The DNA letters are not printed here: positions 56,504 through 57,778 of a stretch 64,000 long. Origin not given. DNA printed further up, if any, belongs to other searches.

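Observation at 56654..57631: TGT/DpdA-like protein with altered catalytic positions inside a repeat-bounded cassette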

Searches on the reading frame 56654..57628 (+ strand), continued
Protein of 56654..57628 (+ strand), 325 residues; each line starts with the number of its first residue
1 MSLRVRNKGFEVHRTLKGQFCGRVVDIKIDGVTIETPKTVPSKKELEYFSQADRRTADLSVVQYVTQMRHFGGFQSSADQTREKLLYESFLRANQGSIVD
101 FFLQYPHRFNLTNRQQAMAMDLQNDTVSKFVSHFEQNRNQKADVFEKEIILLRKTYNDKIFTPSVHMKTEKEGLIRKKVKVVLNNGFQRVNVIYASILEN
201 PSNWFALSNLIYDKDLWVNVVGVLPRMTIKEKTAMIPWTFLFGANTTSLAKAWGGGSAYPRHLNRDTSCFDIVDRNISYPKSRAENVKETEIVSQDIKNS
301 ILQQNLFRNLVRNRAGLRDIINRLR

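Call 39: fold_search(model_id=the predicted structure, library=pdb)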
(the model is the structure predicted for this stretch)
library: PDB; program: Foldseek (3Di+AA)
matches with E <= 10: 1448; with E <= 0.001: 23
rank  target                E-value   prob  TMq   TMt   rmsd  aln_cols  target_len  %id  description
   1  4fsa                  2.1e-09  1.00  0.58  0.54   6.8       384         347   12  tRNA-Guanine Transglycosylase soaked with pyridyl-alkine-substituted lin-benzoguanine ligand (released 2013-07-24)
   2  4gkt                  1.1e-08  1.00  0.57  0.53   6.7       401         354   11  tRNA Guanine Transglycosylase in complex with disubstituted lin-benzoguanine inhibitor (released 2013-09-04)
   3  6rkq                  1.4e-08  1.00  0.57  0.51   6.7       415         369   10  Crystal Structure of TGT in complex with N2-methyl-8-(prop-1-yn-1-yl)-3H,7H,8H-imidazo[4,5-g]quinazoline-2,6-diamine (released 2020-06-03)
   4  5j9n                  2.5e-08  1.00  0.56  0.50   7.0       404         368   11  tRNA guanine Transglycosylase (TGT) in co-crystallized complex with 2-(methylamino)-1H-benzo[d]imidazole-5-carbohydrazid (released 2017-05-24)
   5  4dxx                  3.4e-08  1.00  0.56  0.50   6.6       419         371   12  TGT K52M mutant crystallized at pH 8.5 (released 2013-03-27)
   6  1ozm                  4.0e-08  1.00  0.57  0.51   6.6       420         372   11  Y106F mutant of Z. mobilis TGT (released 2003-09-30)
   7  6rkt                  4.6e-08  1.00  0.57  0.52   7.1       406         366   11  Crystal Structure of TGT in complex with N2-methyl-1H,7H,8H-imidazo[4,5-g]quinazoline-2,6-diamine (released 2020-06-03)
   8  4gh3                  6.5e-08  1.00  0.61  0.56   5.9       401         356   10  tRNA Guanine Transglycosylase in complex with phenethyl substituted lin-benzohypoxanthine inhibitor (released 2013-09-04)
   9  6yry                  7.4e-08  1.00  0.55  0.50   6.9       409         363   11  tRNA-Guanine Transglycosylase (TGT) H333A mutant crystallised at pH 5.5 (released 2020-04-29)
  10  9hn7_A                1.8e-07  1.00  0.54  0.48   6.9       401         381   10  Mouse QTRT1/2 in complex with mouse tRNA-Tyr (released 2025-08-13)
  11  4dy1                  3.9e-07  1.00  0.59  0.53   6.4       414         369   11  tRNA-guanine transglycosylase F92C C158S C281S mutant (released 2013-03-27)
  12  6h62_A                1.6e-06  1.00  0.53  0.47   6.5       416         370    9  QTRT1, the catalytic subunit of murine tRNA-Guanine Transglycosylase (released 2019-08-14)
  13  4n6f_A                1.6e-04  1.00  0.44  0.56   6.4       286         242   12  Crystal structure of Amycolatopsis orientalis BexX complexed with G6P (released 2014-05-14)
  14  4yco_B                2.0e-04  1.00  0.44  0.46  12.6       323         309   10  E. coli dihydrouridine synthase C (DusC) in complex with tRNAPhe (released 2015-04-22)
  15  4yco_A                3.5e-04  1.00  0.44  0.45  12.6       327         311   10  E. coli dihydrouridine synthase C (DusC) in complex with tRNAPhe (released 2015-04-22)
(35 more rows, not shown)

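Call 42: fold_search(model_id=the predicted structure, library=viral)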
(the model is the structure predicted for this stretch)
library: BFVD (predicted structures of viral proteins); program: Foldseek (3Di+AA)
matches with E <= 10: 1001; with E <= 0.001: 1
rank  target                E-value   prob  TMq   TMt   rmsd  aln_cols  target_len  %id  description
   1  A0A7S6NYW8            2.1e-04  1.00  0.39  0.46   6.7       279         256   12  (no name in the UniProt tables at hand)
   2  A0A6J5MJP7            2.5e-03  0.97  0.39  0.34  17.3       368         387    8  Uncharacterized protein [uncultured Caudovirales phage]
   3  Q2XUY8                4.8e-03  0.94  0.40  0.36   7.4       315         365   10  (no name in the UniProt tables at hand)
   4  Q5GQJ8                6.9e-03  0.16  0.16  0.14  22.2       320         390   12  Cytitidyltransferase [Synechococcus phage S-PM2]
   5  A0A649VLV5            9.3e-03  0.77  0.29  0.29  12.9       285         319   12  Queuine tRNA-ribosyltransferase [Microbacterium phage Megan]
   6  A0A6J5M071            1.0e-02  0.94  0.43  0.41   6.9       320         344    9  Uncharacterized protein [uncultured Caudovirales phage]
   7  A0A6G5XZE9            1.3e-02  0.87  0.39  0.31   7.6       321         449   10  (no name in the UniProt tables at hand)
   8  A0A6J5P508            1.3e-02  0.85  0.36  0.39   7.4       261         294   11  Uncharacterized protein [uncultured Caudovirales phage]
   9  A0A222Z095            1.4e-02  0.66  0.28  0.26   8.9       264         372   12  Queuine tRNA-ribosyltransferase [Mycobacterium phage Bella96]
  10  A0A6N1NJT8            2.0e-02  0.69  0.39  0.34  18.1       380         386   10  Uncharacterized protein [Tupanvirus deep ocean]
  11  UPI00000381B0         2.1e-02  0.13  0.18  0.14  17.4       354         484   10  (no name look-up for this kind of identifier)
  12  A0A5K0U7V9            2.3e-02  0.28  0.17  0.11  17.3       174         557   11  Recombinase family protein [Yasminevirus sp. GU-2018]
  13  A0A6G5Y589            2.4e-02  0.87  0.31  0.35   5.9       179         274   13  (no name in the UniProt tables at hand)
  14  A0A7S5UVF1            3.1e-02  0.85  0.44  0.36   7.5       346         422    8  (no name in the UniProt tables at hand)
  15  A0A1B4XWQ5            3.3e-02  0.18  0.19  0.20  19.4       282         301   12  Uncharacterized protein [Tenacibaculum phage pT24]
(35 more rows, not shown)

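Call 55: find_encoding_contigs(protein=P0001, flank=10000, max_places=3)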
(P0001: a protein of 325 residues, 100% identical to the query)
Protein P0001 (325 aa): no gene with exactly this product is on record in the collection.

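Call 56: find_encoding_contigs(protein=P0050, flank=8000, max_places=3)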
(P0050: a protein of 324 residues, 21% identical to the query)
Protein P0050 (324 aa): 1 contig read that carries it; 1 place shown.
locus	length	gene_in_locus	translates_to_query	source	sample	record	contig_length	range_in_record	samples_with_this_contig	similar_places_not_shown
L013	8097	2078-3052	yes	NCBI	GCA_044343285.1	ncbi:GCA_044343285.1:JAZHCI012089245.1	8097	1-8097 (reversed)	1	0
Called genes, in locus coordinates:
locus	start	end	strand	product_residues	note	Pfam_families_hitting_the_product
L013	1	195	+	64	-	?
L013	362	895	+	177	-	-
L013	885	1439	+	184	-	-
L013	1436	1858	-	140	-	-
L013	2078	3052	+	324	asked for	-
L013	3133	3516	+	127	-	-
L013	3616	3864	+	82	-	-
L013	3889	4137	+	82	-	-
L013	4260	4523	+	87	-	-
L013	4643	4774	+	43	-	-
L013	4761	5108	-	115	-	-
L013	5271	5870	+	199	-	PF00413:Peptidase_M10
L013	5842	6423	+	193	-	-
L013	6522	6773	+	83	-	-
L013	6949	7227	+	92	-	-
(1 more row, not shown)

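Call 57: find_encoding_contigs(protein=P0057, flank=8000, max_places=3)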
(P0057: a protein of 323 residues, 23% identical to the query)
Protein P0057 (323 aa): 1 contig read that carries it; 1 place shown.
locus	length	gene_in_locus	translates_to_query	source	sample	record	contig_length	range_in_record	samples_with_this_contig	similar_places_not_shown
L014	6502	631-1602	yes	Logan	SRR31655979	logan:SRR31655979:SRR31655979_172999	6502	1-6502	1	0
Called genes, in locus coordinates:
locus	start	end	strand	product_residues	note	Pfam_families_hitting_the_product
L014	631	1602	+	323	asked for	-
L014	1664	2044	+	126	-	-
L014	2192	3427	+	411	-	-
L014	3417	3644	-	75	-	-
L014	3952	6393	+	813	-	-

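Call 63: find_related_loci(query=A1, collection=genome_contigs, flank=10000)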
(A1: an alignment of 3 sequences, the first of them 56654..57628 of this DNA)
Query A1 (325 aa) in genome_contigs; peptide patterns used: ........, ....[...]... (x = any residue, [..] = any of these).
57 stretches matched a pattern, but none encodes a relative of the query by tblastn (E <= 1e-3).

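Call 65: find_related_loci(query=A5, collection=genome_contigs, flank=8000)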
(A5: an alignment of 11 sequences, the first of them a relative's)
Query A5 (324 aa) in genome_contigs; peptide patterns used: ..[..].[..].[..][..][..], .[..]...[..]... (x = any residue, [..] = any of these).
78 stretches matched a pattern, but none encodes a relative of the query by tblastn (E <= 1e-3).

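Call 66: find_related_loci(query=A5, collection=viral_contigs, flank=10000)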
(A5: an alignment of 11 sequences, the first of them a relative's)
Query A5 (324 aa) in viral_contigs; peptide patterns used: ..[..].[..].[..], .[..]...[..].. (x = any residue, [..] = any of these).
248 stretches matched a pattern, but none encodes a relative of the query by tblastn (E <= 1e-3).

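Call 67: find_related_loci(query=A1, collection=viral_contigs, flank=10000)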
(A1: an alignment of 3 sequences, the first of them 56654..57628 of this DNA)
Query A1 (325 aa) in viral_contigs; peptide patterns used: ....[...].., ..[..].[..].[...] (x = any residue, [..] = any of these).
530 stretches matched a pattern, but none encodes a relative of the query by tblastn (E <= 1e-3).

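Call 68: find_related_loci(query=A5, collection=metagenome_contigs, flank=10000)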
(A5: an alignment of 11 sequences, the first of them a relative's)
Query A5 (324 aa) in metagenome_contigs; peptide patterns used: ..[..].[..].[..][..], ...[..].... (x = any residue, [..] = any of these).
600 stretches matched a pattern (row limit reached: there are more); 1 encode a relative of the query (tblastn E <= 1e-3); 1 distinct loci.
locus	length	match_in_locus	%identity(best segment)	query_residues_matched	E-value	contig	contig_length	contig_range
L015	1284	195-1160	68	1-322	3e-168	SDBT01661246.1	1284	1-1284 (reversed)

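Call 90: search_protein_families(library=pfam, proteins=[P0038, P0026, P0045, P0020, P0024, P0019, P0017, P0048, P0028, P0037], max_evalue=0.5)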
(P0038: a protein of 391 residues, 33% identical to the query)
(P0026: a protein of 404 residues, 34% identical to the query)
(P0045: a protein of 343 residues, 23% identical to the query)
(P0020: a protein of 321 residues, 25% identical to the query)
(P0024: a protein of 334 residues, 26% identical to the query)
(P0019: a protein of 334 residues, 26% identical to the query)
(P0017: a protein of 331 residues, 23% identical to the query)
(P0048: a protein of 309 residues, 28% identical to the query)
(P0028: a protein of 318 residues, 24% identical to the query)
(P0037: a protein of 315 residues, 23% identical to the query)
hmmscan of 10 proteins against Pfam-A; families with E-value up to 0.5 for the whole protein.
P0038 (391 aa): 3 families
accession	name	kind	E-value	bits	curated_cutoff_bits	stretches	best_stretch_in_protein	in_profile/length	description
PF01702.25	TGT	-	0.05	13.1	26.3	1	309-371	289-352/357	Queuine tRNA-ribosyltransferase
PF17249.8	DUF5318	-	0.057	13.6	31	1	304-342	43-80/131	Family of unknown function (DUF5318)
PF21349.2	RUBY_RBDX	-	0.26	11.2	26.5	0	307-318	12-23/30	Rubrerythrin, rubredoxin-like domain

P0026 (404 aa): 14 families
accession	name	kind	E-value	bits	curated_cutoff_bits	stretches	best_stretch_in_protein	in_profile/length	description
PF01795.25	Methyltransf_5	-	1.8e-71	241.6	27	1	2-232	3-229/309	MraW methylase family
PF01189.24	Methyltr_RsmB-F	-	5e-08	33.3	27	1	15-106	4-93/199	16S rRNA methyltransferase RsmB/F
PF13847.12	Methyltransf_31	-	1.3e-07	31.9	27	1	18-98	2-80/145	Methyltransferase domain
PF13649.12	Methyltransf_25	-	5.3e-05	24.3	27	1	23-82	1-59/97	Methyltransferase domain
PF01728.25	FtsJ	-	5.3e-05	23.6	24.1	1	8-104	9-103/181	FtsJ-like methyltransferase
PF01135.25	PCMT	-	0.004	17.4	20.3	1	10-70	64-124/210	Protein-L-isoaspartate(D-aspartate) O-methyltransferase (PCMT)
PF00398.26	RrnaAD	-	0.0044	16.6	24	1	6-74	17-83/263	Ribosomal RNA adenine dimethylase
PF03602.21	Cons_hypoth95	-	0.028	14.5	24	1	22-98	44-119/182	Conserved hypothetical protein 95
PF08704.16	GCD14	-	0.055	13.6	26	1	11-71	32-92/247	tRNA methyltransferase complex GCD14 subunit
PF09445.16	Methyltransf_15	-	0.061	13.3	22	1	22-90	3-70/165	RNA cap guanine-N2 methyltransferase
PF23525.1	Methyltransf_36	-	0.067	12.8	27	1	46-96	78-130/268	AprA MT2-like domain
PF01209.24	Ubie_methyltran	-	0.078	12.7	20.1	1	18-77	46-106/233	ubiE/COQ5 methyltransferase family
PF08241.18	Methyltransf_11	-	0.097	13.8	21.2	1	25-84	2-56/95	Methyltransferase domain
PF13679.12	Methyltransf_32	-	0.21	12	27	0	7-60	12-69/143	Methyltransferase domain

P0045 (343 aa): 0 families

P0020 (321 aa): 0 families

P0024 (334 aa): 2 families
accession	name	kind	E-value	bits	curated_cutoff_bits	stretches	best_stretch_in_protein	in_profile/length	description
PF20103.6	DUF6493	-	0.014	15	25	1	73-186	129-240/317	Domain of unknown function (DUF6493)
PF17788.7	HypF_C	-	0.24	12.5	23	0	60-114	25-78/99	HypF Kae1-like domain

P0019 (334 aa): 0 families

P0017 (331 aa): 2 families
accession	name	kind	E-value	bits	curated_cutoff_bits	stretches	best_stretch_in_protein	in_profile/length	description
PF07268.16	EppA_BapA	-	0.031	14.7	29.1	1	50-105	53-109/138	Exported protein precursor (EppA/BapA)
PF20304.3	Sp-CxC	-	0.14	12.6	27.5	0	46-89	14-57/63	Small protein from certain CxC ATPase-based DNA modification systems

P0048 (309 aa): 0 families

P0028 (318 aa): 0 families

P0037 (315 aa): 0 families

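Call 92: find_related_loci(query=P0038, collection=viral_contigs, flank=8000)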
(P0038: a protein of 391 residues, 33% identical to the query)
Query P0038 (391 aa) in viral_contigs; peptide patterns used: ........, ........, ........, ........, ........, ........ (x = any residue, [..] = any of these).
11 stretches matched a pattern, but none encodes a relative of the query by tblastn (E <= 1e-3).

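Call 93: find_related_loci(query=P0049, collection=viral_contigs, flank=8000)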
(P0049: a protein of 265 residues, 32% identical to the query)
Query P0049 (265 aa) in viral_contigs; peptide patterns used: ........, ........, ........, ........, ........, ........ (x = any residue, [..] = any of these).
25 stretches matched a pattern, but none encodes a relative of the query by tblastn (E <= 1e-3).

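Call 94: search_solved_structures(query=P0038, max_evalue=10, show_alignments=3)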
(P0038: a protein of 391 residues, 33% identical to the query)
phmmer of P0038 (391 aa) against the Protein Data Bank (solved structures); distinct sequences matched with E-value up to 10: 0.

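Call 95: search_solved_structures(query=P0049, max_evalue=10, show_alignments=3)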
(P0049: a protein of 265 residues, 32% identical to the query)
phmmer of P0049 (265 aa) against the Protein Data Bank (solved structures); distinct sequences matched with E-value up to 10: 3.
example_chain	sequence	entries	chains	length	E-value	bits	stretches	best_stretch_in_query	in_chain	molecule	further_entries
5a8f_B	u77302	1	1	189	0.57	12.6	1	69-140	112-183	GENOME POLYPHUMAN SAFFOLD VIRUS-3 VP3 PROTEIN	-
5cfc_B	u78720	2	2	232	0.9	11.9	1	69-140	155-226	VP3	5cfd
3dka_A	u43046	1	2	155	1.3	11.4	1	85-179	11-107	DinB-like Protein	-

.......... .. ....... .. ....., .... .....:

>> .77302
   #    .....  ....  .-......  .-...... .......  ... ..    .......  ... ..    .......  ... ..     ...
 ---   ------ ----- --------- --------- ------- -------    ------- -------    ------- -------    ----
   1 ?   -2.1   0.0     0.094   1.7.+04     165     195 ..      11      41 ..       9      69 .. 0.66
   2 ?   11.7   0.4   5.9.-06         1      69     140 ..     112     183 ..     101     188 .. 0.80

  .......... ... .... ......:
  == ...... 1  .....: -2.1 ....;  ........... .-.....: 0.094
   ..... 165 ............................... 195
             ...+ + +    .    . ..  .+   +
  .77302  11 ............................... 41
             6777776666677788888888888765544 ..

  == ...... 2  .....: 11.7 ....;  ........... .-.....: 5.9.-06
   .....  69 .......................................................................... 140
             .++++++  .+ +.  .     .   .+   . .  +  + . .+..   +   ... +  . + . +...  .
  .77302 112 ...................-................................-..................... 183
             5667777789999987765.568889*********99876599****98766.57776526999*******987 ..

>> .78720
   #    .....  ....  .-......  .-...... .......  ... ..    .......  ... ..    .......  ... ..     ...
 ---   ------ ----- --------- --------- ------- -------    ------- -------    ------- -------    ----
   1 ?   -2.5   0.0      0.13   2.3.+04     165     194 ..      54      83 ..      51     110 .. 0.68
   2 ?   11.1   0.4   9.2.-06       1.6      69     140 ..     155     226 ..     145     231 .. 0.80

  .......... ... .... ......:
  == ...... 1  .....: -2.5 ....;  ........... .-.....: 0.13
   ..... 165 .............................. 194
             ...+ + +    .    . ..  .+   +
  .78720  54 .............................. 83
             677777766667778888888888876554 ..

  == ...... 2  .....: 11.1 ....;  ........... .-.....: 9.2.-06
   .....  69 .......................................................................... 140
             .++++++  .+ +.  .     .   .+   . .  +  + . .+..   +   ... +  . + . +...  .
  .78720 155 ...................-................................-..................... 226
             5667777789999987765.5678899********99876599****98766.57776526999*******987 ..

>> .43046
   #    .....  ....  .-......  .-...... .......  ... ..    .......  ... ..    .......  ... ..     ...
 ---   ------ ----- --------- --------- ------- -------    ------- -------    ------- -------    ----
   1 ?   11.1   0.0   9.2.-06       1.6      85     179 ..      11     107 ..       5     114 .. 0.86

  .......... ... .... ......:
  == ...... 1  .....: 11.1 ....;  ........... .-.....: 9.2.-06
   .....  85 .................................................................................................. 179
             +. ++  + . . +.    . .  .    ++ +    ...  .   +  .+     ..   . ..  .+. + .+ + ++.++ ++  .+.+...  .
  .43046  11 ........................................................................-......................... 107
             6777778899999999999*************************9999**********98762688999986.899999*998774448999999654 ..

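Call 98: find_encoding_contigs(protein=P0039, flank=5000, max_places=2)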
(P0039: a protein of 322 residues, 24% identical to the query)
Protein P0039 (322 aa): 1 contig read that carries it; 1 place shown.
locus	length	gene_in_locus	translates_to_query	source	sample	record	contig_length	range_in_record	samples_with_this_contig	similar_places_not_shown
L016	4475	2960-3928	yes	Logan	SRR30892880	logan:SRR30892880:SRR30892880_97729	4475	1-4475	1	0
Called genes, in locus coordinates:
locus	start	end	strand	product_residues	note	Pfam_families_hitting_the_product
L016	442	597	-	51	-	-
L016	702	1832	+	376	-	PF22352:K319L-like_PKD, PF21027:Sde0182_C (weak)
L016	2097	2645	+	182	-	-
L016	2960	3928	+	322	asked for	-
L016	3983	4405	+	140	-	-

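Call 99: find_encoding_contigs(protein=P0055, flank=5000, max_places=2)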
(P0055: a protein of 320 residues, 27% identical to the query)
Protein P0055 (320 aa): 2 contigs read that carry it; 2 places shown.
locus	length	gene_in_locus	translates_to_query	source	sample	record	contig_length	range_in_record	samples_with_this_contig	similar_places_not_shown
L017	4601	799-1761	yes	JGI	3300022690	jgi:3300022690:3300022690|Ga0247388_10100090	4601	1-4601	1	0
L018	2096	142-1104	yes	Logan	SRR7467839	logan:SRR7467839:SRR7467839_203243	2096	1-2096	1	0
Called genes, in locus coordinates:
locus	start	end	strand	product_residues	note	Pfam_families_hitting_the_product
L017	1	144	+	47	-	?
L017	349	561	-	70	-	-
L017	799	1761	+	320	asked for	-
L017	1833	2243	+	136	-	-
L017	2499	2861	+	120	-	-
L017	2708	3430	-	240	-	-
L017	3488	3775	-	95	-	-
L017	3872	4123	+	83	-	-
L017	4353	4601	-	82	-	?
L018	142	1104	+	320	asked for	-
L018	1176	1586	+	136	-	-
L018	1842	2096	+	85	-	?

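Call 100: find_encoding_contigs(protein=P0058, flank=5000, max_places=2)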
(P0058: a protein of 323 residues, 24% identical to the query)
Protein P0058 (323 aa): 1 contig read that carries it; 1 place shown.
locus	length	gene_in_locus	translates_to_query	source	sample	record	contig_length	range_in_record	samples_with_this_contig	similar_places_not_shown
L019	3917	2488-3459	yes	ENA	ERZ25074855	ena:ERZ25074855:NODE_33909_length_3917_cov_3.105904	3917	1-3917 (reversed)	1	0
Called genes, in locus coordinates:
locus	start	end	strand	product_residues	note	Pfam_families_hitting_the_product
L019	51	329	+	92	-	-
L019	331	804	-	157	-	-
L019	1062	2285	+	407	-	-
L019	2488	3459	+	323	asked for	-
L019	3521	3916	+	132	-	?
